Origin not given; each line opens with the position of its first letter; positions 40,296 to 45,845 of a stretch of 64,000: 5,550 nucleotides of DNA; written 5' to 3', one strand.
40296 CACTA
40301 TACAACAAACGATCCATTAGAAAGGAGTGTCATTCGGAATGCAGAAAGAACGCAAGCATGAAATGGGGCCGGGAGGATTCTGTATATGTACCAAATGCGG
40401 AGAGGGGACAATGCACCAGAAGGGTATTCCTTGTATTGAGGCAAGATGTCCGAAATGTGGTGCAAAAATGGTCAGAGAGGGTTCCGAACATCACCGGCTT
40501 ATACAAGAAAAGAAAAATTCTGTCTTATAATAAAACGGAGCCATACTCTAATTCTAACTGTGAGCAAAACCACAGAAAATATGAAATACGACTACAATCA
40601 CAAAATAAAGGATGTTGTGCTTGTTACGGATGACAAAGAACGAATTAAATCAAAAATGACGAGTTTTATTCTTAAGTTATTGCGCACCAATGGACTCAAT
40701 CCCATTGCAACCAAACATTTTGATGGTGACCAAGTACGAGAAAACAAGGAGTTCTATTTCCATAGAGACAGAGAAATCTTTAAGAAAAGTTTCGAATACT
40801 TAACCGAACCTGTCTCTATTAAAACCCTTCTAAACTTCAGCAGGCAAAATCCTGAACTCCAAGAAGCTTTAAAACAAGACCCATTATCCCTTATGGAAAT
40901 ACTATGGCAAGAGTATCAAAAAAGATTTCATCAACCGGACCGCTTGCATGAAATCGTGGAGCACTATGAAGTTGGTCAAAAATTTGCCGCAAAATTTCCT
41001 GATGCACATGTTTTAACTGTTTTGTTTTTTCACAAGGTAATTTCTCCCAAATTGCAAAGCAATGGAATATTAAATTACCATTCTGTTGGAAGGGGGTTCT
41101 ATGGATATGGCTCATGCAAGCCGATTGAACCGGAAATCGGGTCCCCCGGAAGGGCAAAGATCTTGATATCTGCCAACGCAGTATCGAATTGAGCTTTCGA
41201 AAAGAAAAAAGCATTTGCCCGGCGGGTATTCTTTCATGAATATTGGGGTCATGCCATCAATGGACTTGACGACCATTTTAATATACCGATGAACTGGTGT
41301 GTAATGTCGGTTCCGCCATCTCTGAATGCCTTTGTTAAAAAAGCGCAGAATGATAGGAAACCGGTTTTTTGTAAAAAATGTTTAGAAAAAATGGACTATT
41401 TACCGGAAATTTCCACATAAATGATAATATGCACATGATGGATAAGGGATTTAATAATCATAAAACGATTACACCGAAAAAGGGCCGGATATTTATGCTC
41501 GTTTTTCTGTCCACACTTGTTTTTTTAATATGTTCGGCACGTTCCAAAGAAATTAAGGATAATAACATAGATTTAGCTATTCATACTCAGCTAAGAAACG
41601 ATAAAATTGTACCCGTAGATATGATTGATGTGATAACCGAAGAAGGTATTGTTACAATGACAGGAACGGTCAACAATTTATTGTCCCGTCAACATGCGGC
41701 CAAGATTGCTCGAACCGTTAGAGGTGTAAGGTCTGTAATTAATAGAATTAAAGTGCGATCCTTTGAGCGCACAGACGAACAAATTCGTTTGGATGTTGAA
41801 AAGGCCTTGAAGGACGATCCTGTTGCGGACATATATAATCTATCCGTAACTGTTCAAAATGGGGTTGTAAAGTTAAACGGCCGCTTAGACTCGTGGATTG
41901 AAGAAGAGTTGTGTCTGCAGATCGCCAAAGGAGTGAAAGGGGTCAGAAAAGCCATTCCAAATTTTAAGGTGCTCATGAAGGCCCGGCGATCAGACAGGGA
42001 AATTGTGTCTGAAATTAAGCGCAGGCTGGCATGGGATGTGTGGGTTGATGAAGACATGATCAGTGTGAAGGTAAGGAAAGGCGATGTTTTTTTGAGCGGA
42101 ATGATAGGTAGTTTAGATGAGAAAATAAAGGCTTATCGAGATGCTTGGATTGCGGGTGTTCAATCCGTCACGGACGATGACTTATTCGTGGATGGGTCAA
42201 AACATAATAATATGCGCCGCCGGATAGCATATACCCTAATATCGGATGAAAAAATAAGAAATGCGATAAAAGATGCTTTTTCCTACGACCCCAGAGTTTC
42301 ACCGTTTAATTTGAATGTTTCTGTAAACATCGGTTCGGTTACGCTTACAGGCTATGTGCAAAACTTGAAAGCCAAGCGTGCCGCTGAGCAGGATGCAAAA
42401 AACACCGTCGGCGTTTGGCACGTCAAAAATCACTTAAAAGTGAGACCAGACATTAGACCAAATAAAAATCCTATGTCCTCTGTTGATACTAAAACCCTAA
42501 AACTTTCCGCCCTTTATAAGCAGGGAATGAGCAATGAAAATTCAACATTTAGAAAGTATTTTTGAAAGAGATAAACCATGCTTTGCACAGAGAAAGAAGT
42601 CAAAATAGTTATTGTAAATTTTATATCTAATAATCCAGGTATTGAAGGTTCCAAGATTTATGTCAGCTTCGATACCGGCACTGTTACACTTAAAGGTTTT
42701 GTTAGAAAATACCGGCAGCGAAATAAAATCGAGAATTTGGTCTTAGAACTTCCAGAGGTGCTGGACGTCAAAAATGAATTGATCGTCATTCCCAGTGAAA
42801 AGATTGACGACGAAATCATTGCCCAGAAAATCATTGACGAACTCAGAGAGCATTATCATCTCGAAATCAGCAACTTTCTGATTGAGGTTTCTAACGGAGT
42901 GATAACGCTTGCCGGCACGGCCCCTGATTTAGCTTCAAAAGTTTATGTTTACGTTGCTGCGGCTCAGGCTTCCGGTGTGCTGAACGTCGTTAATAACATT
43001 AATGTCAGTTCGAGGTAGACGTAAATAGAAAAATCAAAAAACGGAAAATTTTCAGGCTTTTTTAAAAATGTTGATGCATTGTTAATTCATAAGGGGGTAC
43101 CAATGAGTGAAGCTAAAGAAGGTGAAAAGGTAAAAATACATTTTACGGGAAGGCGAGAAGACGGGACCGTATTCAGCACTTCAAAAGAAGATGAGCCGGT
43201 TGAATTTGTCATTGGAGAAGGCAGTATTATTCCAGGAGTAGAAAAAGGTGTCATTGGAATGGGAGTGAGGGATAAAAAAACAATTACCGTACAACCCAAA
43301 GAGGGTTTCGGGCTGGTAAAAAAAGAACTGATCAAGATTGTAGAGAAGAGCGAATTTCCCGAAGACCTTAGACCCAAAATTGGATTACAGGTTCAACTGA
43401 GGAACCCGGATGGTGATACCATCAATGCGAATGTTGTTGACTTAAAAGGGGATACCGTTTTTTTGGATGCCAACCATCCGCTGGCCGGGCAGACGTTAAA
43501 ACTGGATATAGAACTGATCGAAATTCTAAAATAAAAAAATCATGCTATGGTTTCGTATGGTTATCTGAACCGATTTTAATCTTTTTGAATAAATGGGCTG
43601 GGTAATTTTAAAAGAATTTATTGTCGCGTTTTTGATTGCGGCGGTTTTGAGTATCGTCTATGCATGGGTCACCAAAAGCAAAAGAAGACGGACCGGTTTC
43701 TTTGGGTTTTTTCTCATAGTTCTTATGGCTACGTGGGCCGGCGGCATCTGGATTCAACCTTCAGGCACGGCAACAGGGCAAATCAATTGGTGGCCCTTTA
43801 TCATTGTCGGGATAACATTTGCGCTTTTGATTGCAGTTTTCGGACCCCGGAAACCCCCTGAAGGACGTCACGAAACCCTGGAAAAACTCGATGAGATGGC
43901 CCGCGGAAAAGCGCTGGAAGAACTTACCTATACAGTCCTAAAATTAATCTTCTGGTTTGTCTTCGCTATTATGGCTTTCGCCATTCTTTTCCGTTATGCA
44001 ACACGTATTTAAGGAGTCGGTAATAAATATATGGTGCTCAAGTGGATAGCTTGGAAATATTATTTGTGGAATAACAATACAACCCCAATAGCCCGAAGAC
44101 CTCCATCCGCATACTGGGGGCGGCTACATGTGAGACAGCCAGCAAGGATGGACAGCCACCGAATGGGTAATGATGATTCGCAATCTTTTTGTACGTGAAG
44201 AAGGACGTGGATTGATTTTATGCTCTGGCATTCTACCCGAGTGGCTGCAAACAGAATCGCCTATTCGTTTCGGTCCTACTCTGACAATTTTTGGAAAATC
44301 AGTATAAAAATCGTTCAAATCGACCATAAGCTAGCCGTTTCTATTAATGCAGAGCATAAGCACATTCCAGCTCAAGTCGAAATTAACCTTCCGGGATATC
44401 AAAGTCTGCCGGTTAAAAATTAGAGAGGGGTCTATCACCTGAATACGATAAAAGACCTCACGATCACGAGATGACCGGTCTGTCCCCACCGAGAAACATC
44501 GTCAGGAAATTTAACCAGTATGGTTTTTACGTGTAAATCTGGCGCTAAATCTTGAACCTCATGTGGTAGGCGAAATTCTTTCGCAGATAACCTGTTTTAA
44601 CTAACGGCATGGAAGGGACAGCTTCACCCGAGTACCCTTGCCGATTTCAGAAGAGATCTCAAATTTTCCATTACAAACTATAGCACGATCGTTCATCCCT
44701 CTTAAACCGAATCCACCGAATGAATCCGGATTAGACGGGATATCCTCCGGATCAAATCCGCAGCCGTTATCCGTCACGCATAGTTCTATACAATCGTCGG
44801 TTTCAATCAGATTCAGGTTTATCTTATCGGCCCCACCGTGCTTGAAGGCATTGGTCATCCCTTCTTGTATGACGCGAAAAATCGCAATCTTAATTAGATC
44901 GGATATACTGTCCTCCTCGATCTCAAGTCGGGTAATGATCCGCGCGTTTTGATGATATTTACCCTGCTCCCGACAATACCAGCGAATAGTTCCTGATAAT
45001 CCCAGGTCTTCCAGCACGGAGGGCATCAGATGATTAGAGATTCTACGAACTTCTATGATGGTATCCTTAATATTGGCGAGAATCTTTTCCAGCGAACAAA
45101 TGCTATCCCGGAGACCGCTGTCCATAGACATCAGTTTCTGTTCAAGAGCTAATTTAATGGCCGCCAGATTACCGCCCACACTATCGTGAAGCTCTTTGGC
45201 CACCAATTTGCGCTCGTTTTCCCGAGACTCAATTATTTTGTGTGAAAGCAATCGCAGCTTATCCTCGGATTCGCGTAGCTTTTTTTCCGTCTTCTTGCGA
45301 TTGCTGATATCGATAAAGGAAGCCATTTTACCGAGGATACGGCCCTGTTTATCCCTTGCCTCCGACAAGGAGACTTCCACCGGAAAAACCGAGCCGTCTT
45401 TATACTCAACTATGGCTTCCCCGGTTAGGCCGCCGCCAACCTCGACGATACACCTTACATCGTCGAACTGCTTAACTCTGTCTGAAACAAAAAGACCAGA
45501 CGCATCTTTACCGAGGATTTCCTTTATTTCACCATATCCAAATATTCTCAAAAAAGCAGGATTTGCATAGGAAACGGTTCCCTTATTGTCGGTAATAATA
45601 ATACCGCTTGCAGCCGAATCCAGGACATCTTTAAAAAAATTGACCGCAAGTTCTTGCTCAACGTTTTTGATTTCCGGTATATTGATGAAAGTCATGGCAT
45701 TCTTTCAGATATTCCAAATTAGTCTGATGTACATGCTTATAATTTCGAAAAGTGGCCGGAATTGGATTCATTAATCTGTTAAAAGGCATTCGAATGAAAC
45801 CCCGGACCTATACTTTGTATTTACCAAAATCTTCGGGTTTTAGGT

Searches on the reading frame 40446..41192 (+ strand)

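Call 36: search_protein_families(library=pfam, proteins=[window:40446-41192:+], max_evalue=0.001)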
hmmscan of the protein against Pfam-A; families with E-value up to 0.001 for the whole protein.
window:40446-41192:+ (248 aa): 1 family
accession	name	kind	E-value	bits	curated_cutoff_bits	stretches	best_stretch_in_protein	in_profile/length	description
PF04393.18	DUF535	-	5.4e-05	23.1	27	1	112-181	10-79/281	Protein of unknown function (DUF535)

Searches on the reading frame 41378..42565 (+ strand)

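Call 26: search_protein_families(library=pfam, proteins=[window:41378-42565:+], max_evalue=0.0001)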
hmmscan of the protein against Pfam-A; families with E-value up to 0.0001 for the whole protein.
window:41378-42565:+ (395 aa): 1 family
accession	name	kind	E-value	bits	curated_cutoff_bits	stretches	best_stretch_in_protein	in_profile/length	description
PF04972.22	BON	-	6.7e-58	193.3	27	4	289-357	1-69/69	BON domain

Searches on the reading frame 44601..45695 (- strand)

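Call 36: search_protein_families(library=pfam, proteins=[window:44601-45695:-], max_evalue=0.001)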
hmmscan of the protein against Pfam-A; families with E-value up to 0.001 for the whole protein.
window:44601-45695:- (364 aa): 7 families
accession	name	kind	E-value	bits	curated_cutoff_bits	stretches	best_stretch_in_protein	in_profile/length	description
PF00989.32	PAS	-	1.2e-15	57.9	22.6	1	21-130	3-113/113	PAS fold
PF02518.31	HATPase_c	-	1.4e-14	54.9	26.4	1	271-362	5-108/111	Histidine kinase-, DNA gyrase B-, and HSP90-like ATPase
PF13426.13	PAS_9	-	6.3e-13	49.3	27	1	31-131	3-102/103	PAS domain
PF13188.13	PAS_8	-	7.1e-10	38.9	21.8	1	19-65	1-47/65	PAS domain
PF07730.19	HisKA_3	-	2e-09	38.3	24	1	161-227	1-67/68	Histidine kinase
PF08448.16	PAS_4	-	4.6e-07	30.5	23.1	1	25-134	1-109/110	PAS fold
PF13581.12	HATPase_c_2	-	4.8e-05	23.8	27.4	1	275-331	35-102/127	Histidine kinase-like ATPase domain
